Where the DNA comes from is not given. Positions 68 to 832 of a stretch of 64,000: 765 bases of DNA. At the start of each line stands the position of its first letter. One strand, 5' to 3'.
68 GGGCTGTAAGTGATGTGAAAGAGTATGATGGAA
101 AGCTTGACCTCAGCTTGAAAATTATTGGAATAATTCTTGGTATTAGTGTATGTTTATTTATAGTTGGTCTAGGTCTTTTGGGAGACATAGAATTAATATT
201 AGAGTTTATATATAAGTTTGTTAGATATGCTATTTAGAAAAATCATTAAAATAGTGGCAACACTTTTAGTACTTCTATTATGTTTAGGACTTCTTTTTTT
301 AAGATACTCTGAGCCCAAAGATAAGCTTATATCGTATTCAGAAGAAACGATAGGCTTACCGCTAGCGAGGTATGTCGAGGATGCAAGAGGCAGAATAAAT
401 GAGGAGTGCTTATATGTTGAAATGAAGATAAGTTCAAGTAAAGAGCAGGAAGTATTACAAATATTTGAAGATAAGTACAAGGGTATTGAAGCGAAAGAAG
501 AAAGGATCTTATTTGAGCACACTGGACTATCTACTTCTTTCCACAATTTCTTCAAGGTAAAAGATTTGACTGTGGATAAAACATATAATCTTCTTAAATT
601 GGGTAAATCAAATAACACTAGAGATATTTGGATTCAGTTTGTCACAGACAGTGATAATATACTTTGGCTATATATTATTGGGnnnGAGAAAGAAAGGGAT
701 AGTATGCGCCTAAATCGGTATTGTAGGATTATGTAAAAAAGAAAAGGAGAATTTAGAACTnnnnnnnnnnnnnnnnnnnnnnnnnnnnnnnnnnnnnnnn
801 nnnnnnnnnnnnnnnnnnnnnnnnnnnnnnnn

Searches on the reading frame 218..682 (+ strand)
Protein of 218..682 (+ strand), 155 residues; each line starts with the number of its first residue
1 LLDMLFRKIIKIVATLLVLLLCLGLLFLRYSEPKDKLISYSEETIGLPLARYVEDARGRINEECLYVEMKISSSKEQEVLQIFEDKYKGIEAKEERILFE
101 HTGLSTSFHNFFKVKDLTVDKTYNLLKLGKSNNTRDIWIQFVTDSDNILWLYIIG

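Call 64: search_protein_families(library=pfam, alignment_id=A3, max_evalue=0.0001)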
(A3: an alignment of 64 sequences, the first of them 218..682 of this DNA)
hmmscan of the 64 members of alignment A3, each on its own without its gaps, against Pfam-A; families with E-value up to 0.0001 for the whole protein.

A. member 1, window:218-682:+ (155 aa): 0 families

B. families by the number of members that match (of 64 scanned): 36 families (the first 25 are shown)
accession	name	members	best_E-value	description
PF24547.1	DUF7601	2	3.1e-46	Domain of unknown function (DUF7601)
PF02086.21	MethyltransfD12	1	6.3e-68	D12 class N6 adenine-specific DNA methyltransferase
PF13306.12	LRR_5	1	1.7e-63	BspA type Leucine rich repeat region (6 copies)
PF24308.1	DUF7487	1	9.2e-48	Family of unknown function (DUF7487)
PF01145.31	Band_7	1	2.7e-38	SPFH domain / Band 7 family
PF01551.29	Peptidase_M23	1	3e-34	Peptidase family M23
PF00383.29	dCMP_cyt_deam_1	1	2.4e-24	Cytidine and deoxycytidylate deaminase zinc-binding region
PF00154.27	RecA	1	4.4e-23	recA bacterial DNA recombination protein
PF02517.21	Rce1-like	1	2.9e-22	Type II CAAX prenyl endopeptidase Rce1-like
PF18936.5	DUF5684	1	5.1e-22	Family of unknown function (DUF5684)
PF18998.6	Flg_new_2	1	1.4e-19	Divergent InlB B-repeat domain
PF04122.17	CW_binding_2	1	5.1e-19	Cell wall binding domain 2 (CWB2)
PF00004.35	AAA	1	2.5e-17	ATPase family associated with various cellular activities (AAA)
PF00011.27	HSP20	1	6.9e-17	Hsp20/alpha crystallin family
PF01385.25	OrfB_IS605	1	1.2e-16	Probable transposase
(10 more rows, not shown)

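Call 70: search_protein_families(library=phrogs, alignment_id=A3, max_evalue=0.000001)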
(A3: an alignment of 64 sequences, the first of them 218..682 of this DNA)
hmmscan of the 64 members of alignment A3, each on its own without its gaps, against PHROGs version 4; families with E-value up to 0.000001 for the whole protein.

A. member 1, window:218-682:+ (155 aa): 0 families

B. families by the number of members that match (of 64 scanned): 64 families (the first 25 are shown)
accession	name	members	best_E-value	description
phrog_56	-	1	4.4e-76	DNA methyltransferase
phrog_174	-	1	5.6e-45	dCMP deaminase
phrog_116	-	1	5.1e-42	DNA methyltransferase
phrog_506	-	1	3.8e-41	transposase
phrog_97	-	1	5e-41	UvsX-like recombinase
phrog_26700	-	1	1.6e-38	-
phrog_35892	-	1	1.4e-36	-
phrog_12131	-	1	5.9e-33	homing endonuclease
phrog_3339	-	1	6.7e-32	homing endonuclease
phrog_6700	-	1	1.7e-27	endolysin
phrog_4339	-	1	2e-27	-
phrog_7767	-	1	9.4e-27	metallo-endopeptidase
phrog_2002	-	1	2.5e-26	Holliday junction resolvase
phrog_3578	-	1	1.8e-25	endolysin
phrog_2369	-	1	1.5e-23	dCMP deaminase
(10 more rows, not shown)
